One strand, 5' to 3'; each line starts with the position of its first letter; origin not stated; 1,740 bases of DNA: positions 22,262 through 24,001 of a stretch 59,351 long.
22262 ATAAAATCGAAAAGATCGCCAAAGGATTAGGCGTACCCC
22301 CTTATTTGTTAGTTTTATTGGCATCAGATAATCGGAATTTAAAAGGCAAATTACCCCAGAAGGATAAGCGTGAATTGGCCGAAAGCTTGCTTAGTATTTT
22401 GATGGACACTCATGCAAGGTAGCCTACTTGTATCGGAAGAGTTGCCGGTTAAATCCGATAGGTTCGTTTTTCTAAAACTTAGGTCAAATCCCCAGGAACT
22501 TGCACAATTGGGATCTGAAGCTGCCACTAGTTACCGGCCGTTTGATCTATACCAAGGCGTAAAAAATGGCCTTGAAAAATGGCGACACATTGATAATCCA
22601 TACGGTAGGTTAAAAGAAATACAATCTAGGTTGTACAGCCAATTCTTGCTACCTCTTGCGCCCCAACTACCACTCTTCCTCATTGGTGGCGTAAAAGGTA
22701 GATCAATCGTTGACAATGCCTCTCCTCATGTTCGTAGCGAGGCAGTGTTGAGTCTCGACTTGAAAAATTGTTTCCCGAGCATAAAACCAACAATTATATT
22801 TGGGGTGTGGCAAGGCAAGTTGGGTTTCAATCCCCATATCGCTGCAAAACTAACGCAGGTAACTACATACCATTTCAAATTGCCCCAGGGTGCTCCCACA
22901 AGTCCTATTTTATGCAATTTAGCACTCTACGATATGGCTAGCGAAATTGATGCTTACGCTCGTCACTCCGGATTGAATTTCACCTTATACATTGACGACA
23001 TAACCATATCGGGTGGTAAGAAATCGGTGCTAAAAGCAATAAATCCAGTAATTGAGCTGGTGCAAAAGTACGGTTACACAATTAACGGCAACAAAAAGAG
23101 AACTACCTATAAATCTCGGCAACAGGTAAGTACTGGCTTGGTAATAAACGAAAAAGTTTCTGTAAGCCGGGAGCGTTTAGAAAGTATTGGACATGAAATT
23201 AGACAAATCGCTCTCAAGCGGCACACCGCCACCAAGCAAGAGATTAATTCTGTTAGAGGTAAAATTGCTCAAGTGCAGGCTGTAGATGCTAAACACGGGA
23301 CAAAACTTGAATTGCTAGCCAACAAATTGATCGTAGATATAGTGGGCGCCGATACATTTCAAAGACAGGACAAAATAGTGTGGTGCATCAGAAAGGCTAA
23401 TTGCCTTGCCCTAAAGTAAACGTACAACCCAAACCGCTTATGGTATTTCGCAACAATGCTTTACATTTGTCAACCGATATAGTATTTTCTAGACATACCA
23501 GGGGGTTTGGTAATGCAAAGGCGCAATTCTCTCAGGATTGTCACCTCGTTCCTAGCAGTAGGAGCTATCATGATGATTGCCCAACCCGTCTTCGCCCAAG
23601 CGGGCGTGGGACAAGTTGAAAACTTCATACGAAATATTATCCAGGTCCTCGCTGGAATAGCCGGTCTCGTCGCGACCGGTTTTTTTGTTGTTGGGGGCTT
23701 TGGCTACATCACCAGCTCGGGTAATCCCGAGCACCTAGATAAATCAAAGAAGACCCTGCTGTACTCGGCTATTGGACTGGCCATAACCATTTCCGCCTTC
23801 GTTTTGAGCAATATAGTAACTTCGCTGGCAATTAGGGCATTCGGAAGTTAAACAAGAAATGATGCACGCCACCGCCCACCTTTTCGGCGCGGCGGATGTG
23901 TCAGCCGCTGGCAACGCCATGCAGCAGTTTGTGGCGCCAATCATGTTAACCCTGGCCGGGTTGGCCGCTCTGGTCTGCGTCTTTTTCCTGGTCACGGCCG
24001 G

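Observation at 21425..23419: Retron-type reverse transcriptase operon (small helical protein + XRE HTH + RT) behind a ~430-bp hairpin-dense leader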

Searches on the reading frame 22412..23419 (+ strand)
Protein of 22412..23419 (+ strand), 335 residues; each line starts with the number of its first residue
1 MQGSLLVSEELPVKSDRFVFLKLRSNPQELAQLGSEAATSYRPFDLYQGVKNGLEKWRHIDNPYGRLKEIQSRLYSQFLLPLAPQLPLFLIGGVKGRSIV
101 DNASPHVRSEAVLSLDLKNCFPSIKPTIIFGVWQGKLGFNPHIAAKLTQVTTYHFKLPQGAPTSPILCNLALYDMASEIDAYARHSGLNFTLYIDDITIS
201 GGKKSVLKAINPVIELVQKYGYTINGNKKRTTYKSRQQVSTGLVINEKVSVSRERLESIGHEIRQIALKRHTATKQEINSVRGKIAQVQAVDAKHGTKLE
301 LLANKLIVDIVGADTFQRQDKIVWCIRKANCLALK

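Call 3: search_protein_families(library=pfam, proteins=[window:22412-23419:+], max_evalue=0.01)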
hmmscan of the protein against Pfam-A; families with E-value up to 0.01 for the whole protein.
window:22412-23419:+ (335 aa): 1 family
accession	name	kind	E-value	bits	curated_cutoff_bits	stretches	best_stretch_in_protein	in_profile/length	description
PF00078.32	RVT_1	-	1.4e-20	74.3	29.6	1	51-238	3-198/205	Reverse transcriptase (RNA-dependent DNA polymerase)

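Call 4: search_protein_families(library=padloc, proteins=[window:22412-23419:+], max_evalue=0.01)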
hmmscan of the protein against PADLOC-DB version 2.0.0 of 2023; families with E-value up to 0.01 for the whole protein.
window:22412-23419:+ (335 aa): 58 families (the best 25 are shown)
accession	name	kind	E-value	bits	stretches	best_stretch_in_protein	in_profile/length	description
PDLC02952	RT_VI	-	4.5e-67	224.3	1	21-298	14-278/279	-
PDLC02946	RT_III-A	-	1.3e-53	180.3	1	6-299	26-320/330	-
PDLC02941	RT_II-A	-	2.7e-53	179.2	1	28-306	28-296/309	-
PDLC02955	RT_X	-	4.3e-50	168.6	1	23-293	7-270/272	-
PDLC02960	RT-Protease_XI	-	1.1e-48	164.5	1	20-280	13-277/506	single gene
PDLC02959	RT-Protease_XI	-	1.4e-48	164.1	1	20-278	15-278/510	single gene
PDLC02949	RT_other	-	5.1e-48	162.5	2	157-305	314-467/481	-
PDLC03740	RT_outgroup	-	2.1e-47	160.2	2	157-304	251-403/407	retron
PDLC02943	RT_III-A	-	2.7e-47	159.2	1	26-293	35-303/322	-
PDLC02956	RT_XIII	-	6.1e-47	158.7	1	57-306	157-423/469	-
PDLC02942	RT_III-A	-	1.2e-46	157.4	1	8-275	36-299/341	-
PDLC02962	RT-TIR_XII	-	5e-46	155.5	1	30-280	31-286/478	single gene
PDLC02961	RT-TIR_XII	-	1.8e-45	153.7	1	56-276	55-284/475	single gene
PDLC02940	RT_II-A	-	2.1e-44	150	1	30-294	201-456/477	-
PDLC02945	RT_III-A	-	1.6e-41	140.6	2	157-304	202-356/362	-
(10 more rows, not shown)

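Call 5: search_protein_families(library=ncbifam, proteins=[window:22412-23419:+], max_evalue=0.01)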
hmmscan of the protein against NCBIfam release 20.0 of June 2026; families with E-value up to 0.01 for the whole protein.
window:22412-23419:+ (335 aa): 5 families
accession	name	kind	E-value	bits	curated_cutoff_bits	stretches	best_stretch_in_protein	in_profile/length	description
NF038233.2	retron_St85_RT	exception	1.2e-45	156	235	1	22-300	6-285/289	retron St85 family RNA-directed DNA polymerase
NF042941.1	Retron_TIR_antiphage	equivalog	4.9e-41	141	600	1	39-277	27-276/464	TIR domain-containing anti-phage reverse transcriptase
NF038237.1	retron_Ec67_fus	exception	3.4e-38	131.4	450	1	39-292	35-315/572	retron Ec67 family RNA-directed DNA polymerase/endonuclease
TIGR04416.1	group_II_RT_mat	equivalog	1.2e-09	37.7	300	1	156-287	179-297/353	group II intron reverse transcriptase/maturase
NF041746.1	Drt2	equivalog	8.8e-07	28.4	390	1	146-238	213-305/416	antiviral reverse transcriptase Drt2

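Call 17: find_homologous_proteins(query=window:22412-23419:+, max_evalue=1e-10)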
Query window:22412-23419:+ (335 aa): 1042 proteins with E <= 1e-10 among 2863 candidates; the best 120 are listed.
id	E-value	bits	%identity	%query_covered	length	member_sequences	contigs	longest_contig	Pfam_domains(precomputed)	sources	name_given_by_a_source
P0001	1.9e-219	746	100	100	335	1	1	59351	PF00078.33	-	-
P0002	3.9e-75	271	43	96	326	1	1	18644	PF00078.33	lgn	-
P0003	1.4e-73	266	43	87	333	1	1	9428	PF00078.33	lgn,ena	-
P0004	9.3e-72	260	43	89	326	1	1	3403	PF00078.33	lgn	-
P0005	5.7e-71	258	42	94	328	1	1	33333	PF00078.33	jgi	jgi:RNA-directed DNA polymerase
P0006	2.2e-69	252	43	90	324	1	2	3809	PF00078.33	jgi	jgi:RNA-directed DNA polymerase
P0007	3.2e-66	242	40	95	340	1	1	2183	PF00078.33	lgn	-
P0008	4.5e-66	242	39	92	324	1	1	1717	PF00078.33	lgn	-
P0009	8.7e-66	241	40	96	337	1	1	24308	PF00078.33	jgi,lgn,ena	-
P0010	5.8e-64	235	42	91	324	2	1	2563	PF00078.33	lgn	-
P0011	4.4e-63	232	40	97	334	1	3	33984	PF00078.33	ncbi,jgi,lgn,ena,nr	ncbi:MAG TPA: reverse transcriptase family protein [Patescibacteria group bacterium]|nr:reverse tran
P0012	1.1e-62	230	41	85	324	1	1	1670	PF00078.33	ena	-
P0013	5.6e-62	228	39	96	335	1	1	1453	PF00078.33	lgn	-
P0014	2.0e-61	226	39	96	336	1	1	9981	PF00078.33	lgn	-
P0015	4.3e-61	225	41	84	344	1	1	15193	PF00078.33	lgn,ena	-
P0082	5.9e-32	129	35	75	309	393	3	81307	PF00078.33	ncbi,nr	ncbi:TPA: RNA-directed DNA polymerase [Salmonella enterica]|nr:RNA-directed DNA polymerase [Salmonel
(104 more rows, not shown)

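Call 20: find_related_loci(query=A1, collection=metagenome_contigs, flank=2500)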
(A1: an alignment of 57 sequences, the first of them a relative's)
Query A1 (335 aa) in metagenome_contigs; peptide patterns used: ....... (x = any residue, [..] = any of these).
141 stretches matched a pattern; 58 encode a relative of the query (tblastn E <= 1e-3); 58 distinct loci.
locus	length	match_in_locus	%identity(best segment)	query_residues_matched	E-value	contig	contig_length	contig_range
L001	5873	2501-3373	42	9-300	6e-72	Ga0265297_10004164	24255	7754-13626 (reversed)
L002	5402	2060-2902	41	27-304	3e-71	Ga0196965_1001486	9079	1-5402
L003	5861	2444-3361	41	23-333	2e-71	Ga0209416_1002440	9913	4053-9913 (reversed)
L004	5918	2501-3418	41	23-333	2e-71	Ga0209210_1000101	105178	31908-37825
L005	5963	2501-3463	40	6-331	1e-68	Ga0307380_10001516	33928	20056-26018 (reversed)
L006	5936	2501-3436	39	5-317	1e-68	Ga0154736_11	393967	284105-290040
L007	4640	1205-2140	38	5-317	7e-65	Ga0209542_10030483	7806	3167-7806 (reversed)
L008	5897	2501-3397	38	8-308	6e-62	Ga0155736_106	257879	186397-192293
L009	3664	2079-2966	38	7-307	6e-61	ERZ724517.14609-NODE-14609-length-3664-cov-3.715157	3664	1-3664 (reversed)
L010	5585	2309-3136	39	33-310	2e-59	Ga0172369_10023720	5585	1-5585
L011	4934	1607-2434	39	33-310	2e-59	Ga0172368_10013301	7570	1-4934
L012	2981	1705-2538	37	28-308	1e-59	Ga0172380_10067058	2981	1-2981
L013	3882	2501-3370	36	29-325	7e-59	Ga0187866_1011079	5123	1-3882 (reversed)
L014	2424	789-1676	35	12-315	2e-59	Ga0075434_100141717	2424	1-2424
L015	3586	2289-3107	36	28-307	7e-59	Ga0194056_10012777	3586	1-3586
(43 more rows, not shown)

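Call 21: find_related_loci(query=A1, collection=genome_contigs, flank=2500)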
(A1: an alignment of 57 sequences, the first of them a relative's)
Query A1 (335 aa) in genome_contigs; peptide patterns used: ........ (x = any residue, [..] = any of these).
20 stretches matched a pattern; 19 encode a relative of the query (tblastn E <= 1e-3); 19 distinct loci.
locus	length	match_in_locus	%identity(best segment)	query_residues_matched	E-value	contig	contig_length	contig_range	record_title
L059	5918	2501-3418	41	23-333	1e-71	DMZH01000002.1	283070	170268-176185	MAG TPA_asm: Candidatus Woesebacteria bacterium isolate UBA8517 contig_17954, whole genome shotgun sequence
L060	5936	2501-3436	39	5-317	5e-69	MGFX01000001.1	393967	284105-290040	MAG: Candidatus Woesebacteria bacterium RBG_16_42_24 RBG_16_scaffold_1, whole genome shotgun sequence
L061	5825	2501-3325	40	29-310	5e-63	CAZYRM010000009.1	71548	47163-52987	MAG TPA_asm: uncultured Planctomycetia bacterium isolate binchicken_co248_153 genome assembly, contig: NODE_259_length_7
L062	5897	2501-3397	38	8-308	3e-62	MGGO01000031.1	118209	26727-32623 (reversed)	MAG: Candidatus Woesebacteria bacterium RIFCSPHIGHO2_01_FULL_44_10 rifcsphigho2_01_scaffold_924, whole genome shotgun se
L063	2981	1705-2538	37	28-308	6e-60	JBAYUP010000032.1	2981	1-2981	MAG: Candidatus Paceibacterota bacterium isolate SO_2016_LW3_38 scaffold67058_LW162_2016, whole genome shotgun sequence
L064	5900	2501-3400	38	26-332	6e-58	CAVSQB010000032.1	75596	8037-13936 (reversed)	MAG: uncultured Fibrobacterota bacterium isolate MFD03044.bin.1.58 genome assembly, contig: contig_32531, whole genome s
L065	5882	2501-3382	36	29-325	4e-58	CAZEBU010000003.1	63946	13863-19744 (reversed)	MAG TPA_asm: uncultured Candidatus Saccharibacteria bacterium isolate SRP128015_co2_294 genome assembly, contig: NODE_67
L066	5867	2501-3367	36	12-307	2e-57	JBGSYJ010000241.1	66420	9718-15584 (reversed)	MAG: Thermoanaerobaculia bacterium isolate JTS-RE88 k141_9542702, whole genome shotgun sequence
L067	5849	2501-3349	38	23-308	8e-56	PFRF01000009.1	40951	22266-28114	MAG: Candidatus Levybacteria bacterium CG_4_9_14_0_2_um_filter_35_21 CG_4_9_14_0.2_um_filter_scaffold_264_c, whole genom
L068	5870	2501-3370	38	11-307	3e-54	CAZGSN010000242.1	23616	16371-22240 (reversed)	MAG TPA_asm: uncultured Candidatus Binatia bacterium isolate binchicken_co200_33 genome assembly, contig: k141_407197, w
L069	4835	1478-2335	34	11-304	1e-52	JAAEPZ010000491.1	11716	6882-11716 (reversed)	MAG: bacterium isolate Gpa_5 GpaG_CONTIG2322035, whole genome shotgun sequence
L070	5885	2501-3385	33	8-311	1e-50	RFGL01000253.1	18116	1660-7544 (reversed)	MAG: Acidobacteria bacterium isolate J023 k99_797725, whole genome shotgun sequence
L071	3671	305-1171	36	30-325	5e-51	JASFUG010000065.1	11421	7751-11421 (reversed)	MAG: Nitrospirota bacterium isolate D1105M02metaG_Bin_264 D1105M02metaG_FD_scaffold_1599_c1, whole genome shotgun sequen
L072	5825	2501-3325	37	29-310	4e-58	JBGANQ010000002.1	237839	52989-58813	MAG: Polyangia bacterium isolate MAG_MBR_H10.6 MBRH10-6_opera_contig_209, whole genome shotgun sequence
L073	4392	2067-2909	32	12-299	5e-42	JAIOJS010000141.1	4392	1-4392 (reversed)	MAG: Thermoanaerobaculia bacterium isolate MAG_62 contig_79144, whole genome shotgun sequence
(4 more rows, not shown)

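Call 60: find_encoding_contigs(protein=P0082, flank=2500, max_places=2)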
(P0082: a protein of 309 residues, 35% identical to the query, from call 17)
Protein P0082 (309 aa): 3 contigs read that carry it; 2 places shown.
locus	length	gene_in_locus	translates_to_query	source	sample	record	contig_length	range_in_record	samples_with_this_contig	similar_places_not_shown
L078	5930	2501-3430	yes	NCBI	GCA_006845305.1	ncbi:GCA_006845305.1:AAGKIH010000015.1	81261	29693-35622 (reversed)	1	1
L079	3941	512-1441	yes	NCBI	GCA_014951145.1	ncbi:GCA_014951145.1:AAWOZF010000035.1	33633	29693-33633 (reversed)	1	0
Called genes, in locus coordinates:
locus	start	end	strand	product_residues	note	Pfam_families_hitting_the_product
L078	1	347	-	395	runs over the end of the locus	PF06609:TRI12 (weak), PF07690:MFS_1, PF00083:Sugar_tr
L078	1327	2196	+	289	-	PF28093:STM3845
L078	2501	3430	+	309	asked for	PF00078:RVT_1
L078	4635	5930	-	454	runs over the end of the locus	PF10396:TrmE_N, PF12631:MnmE_helical, PF01926:MMR_HSR1, PF02421:FeoB_N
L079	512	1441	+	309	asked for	PF00078:RVT_1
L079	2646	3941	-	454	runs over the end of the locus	PF10396:TrmE_N, PF12631:MnmE_helical, PF01926:MMR_HSR1, PF02421:FeoB_N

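Call 81: search_dna_similar(query=window:22412-23416:+, collection=plasmids, mode=protein, max_evalue=1e-20, max_rows=25)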
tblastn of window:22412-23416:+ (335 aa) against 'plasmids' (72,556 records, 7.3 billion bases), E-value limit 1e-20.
Records with a match: 9; places in all: 9; records where one place covers at least 80% of the query: 0.
Best place of each record, by identity: <60% 9.
By first word of the organism name: Lactiplantibacillus 2; Haematobacter 1; Enterococcus 1; Bacteroides 1; Listeria 1; Priestia 1; Pseudoalteromonas 1; Shewanella 1.
By predicted mobility (MOB-suite, as given by PLSDB): non-mobilizable 5; conjugative 3; mobilizable 1.
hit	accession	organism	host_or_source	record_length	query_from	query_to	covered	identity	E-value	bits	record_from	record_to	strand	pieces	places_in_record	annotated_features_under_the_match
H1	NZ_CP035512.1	Haematobacter massiliensis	single cell,human skin swab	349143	28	283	76%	31.0%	2e-21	102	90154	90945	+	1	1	reverse transcriptase domain-containing protein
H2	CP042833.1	Enterococcus faecium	Homo sapiens,cell culture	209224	58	294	71%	31.2%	3e-23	108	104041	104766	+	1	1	none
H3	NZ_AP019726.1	Bacteroides uniformis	Homo sapiens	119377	52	292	72%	29.6%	8e-24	109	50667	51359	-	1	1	reverse transcriptase family protein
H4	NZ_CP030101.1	Listeria monocytogenes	Environment,water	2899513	58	290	70%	29.8%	5e-23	107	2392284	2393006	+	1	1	none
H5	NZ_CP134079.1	Lactiplantibacillus plantarum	mixed culture,Pickled asparagus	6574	92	294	61%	30.6%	2e-21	102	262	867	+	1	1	retron Ec67 family RNA-directed DNA polymerase/endonuclease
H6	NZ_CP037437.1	Lactiplantibacillus plantarum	Food,kimchi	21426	92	294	61%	30.6%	2e-21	102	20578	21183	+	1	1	reverse transcriptase domain-containing protein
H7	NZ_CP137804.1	Priestia megaterium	Bacillus megaterium assembly,Arshan ...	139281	92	254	49%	36.8%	2e-22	105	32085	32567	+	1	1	retron St85 family RNA-directed DNA polymerase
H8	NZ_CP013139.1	Pseudoalteromonas sp. Bsw20308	seawater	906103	92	253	48%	36.5%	1e-21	103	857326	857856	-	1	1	reverse transcriptase domain-containing protein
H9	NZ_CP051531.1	Shewanella baltica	fish gut,Atlantic Mackerel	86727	92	292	60%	28.5%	4e-21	101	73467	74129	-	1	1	retron Ec67 family RNA-directed DNA polymerase/endonuclease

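Call 82: get_annotated_region(hit=H3, flank=1800)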
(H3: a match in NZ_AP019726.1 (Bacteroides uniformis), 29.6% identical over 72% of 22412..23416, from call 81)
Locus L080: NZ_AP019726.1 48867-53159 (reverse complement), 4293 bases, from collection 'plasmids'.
description: Bacteroides uniformis strain NBRC 113350 plasmid pBUN2, complete sequence
organism: Bacteroides uniformis (NCBI taxid 820)
taxonomy: Bacteria; Bacteroidota; Bacteroidia; Bacteroidales; Bacteroidaceae; Bacteroides; Bacteroides uniformis
host: -; source: Homo sapiens; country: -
typing (MOB-suite, as given by PLSDB): non-mobilizable; replicon rep_cluster_1702
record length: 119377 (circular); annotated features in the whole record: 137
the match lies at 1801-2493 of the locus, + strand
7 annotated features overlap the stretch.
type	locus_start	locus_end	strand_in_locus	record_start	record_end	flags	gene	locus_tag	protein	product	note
CDS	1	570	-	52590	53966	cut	-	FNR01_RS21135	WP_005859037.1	DUF3987 domain-containing protein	-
CDS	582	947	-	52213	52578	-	-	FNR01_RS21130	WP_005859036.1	helix-turn-helix domain-containing protein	-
CDS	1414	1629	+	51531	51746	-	-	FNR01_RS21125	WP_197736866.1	hypothetical protein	-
CDS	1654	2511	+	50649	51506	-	-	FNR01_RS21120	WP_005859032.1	reverse transcriptase family protein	-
CDS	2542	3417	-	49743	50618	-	-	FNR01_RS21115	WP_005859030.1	hypothetical protein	-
CDS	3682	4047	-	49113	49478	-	-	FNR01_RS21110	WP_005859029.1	hypothetical protein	-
CDS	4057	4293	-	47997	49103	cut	-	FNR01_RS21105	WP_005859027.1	site-specific integrase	GO:0015074 - DNA integration [Evidence IEA]; GO:0006310 - DNA recombination [Evidence IEA]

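Call 83: get_annotated_region(hit=H1, flank=1800)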
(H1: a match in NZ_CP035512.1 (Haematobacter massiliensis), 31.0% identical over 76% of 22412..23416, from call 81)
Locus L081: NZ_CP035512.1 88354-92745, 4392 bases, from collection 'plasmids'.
description: Haematobacter massiliensis strain OT1 plasmid pOT1-2, complete sequence
organism: Haematobacter massiliensis (NCBI taxid 195105)
taxonomy: Bacteria; Pseudomonadota; Alphaproteobacteria; Rhodobacterales; Paracoccaceae; Haematobacter; Haematobacter massiliensis
host: -; source: single cell,human skin swab; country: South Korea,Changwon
typing (MOB-suite, as given by PLSDB): conjugative; replicon rep_cluster_565; relaxase MOBP; mating-pair formation MPF_T
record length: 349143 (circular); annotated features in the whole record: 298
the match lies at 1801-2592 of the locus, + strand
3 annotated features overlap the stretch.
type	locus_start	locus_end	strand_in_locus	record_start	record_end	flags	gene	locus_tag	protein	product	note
CDS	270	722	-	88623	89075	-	-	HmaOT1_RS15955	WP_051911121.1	hypothetical protein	-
CDS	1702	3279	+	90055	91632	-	-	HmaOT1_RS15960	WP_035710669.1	reverse transcriptase domain-containing protein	-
CDS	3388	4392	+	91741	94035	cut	-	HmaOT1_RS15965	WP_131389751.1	ATP-dependent endonuclease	-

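Call 85: search_protein_families(library=padloc, proteins=[L080:1654-2508:+, L080:1414-1626:+, L067:2155-2433:+], max_evalue=0.001)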
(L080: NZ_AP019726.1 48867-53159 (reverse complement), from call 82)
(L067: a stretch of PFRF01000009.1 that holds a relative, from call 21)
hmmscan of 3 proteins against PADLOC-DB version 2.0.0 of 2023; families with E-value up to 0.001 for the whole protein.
L080:1654-2508:+ (285 aa): 66 families (the best 25 are shown)
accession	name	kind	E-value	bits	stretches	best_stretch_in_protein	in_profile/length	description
PDLC02952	RT_VI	-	9.5e-84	279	1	1-283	5-275/279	-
PDLC02946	RT_III-A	-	3e-47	159.4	1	2-252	34-272/330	-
PDLC02943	RT_III-A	-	1.8e-44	150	1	4-257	24-266/322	-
PDLC02962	RT-TIR_XII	-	7e-42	141.9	1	2-240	14-253/478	single gene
PDLC02961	RT-TIR_XII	-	1.2e-41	141.1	1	4-239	16-255/475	single gene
PDLC02960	RT-Protease_XI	-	3.4e-41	139.8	1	4-237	8-242/506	single gene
PDLC02959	RT-Protease_XI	-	1.1e-40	138.1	1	3-237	9-245/510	single gene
PDLC02942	RT_III-A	-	1.1e-40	137.8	1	6-252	46-280/341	-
PDLC02948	RT_IX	-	3.5e-39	132.7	1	3-277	44-307/317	-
PDLC02941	RT_II-A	-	3.6e-38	129.4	1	37-282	39-284/309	-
PDLC03739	RT_Ec107-like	-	3.8e-38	129.6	1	48-252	44-248/307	retron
PDLC02955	RT_X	-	4.2e-38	129.3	1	54-264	36-247/272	-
PDLC02940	RT_II-A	-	3.8e-36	122.8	1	12-279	194-450/477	-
PDLC02967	RT-Toprim_I-C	-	1e-34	118.3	1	2-266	6-275/549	single gene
PDLC02965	RT-Toprim_I-C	-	4.7e-34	116.2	1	13-252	9-242/529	single gene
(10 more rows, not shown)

L080:1414-1626:+ (71 aa): 0 families

L067:2155-2433:+ (93 aa): 14 families
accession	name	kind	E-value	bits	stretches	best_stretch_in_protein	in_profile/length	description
PDLC02926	HTH_VI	-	6.8e-25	85.2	1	2-90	1-88/92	-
PDLC04142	capH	-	5.8e-10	38.2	1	4-82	8-91/103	capH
PDLC03668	Control_protein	-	8e-09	33.9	1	7-56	13-62/79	control protein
PDLC03665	Control_protein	-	4e-08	31.4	1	2-56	8-63/77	control protein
PDLC03953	RmrA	-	6e-08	30.3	1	4-60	7-63/373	-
PDLC03954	RmrA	-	2.4e-07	28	1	4-66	12-74/380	-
PDLC03947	RmrA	-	7.9e-07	26.2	1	5-61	14-70/383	-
PDLC03951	RmrA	-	3e-06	24.4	1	7-67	13-73/400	-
PDLC03948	RmrA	-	3.3e-05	21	1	7-58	13-64/397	-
PDLC03949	RmrA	-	3.7e-05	20.8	1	7-60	7-60/363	-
PDLC03664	Control_protein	-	6e-05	21.4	1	2-56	13-67/74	control protein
PDLC03944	RmrA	-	6.1e-05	20.2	1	4-59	8-63/384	-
PDLC03946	RmrA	-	9.8e-05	19.2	1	5-67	5-67/357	-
PDLC03956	RmrA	-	0.0003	18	1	9-60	15-69/399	-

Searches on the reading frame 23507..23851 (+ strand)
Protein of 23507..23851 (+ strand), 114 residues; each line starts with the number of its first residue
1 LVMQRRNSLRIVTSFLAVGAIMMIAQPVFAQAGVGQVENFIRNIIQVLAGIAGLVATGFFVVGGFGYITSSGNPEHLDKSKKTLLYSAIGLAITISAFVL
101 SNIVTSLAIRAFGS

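Call 3: search_protein_families(library=pfam, proteins=[window:23507-23851:+], max_evalue=0.01)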
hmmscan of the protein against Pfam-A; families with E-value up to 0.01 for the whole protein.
window:23507-23851:+ (114 aa): 2 families
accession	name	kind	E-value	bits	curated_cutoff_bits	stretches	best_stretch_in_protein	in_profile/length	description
PF18895.5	T4SS_pilin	-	8.1e-13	48.7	26.6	1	34-103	2-70/71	Type IV secretion system pilin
PF04956.18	TrbC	-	7.9e-11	42.5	27.9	1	4-97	4-91/98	TrbC/VIRB2 pilin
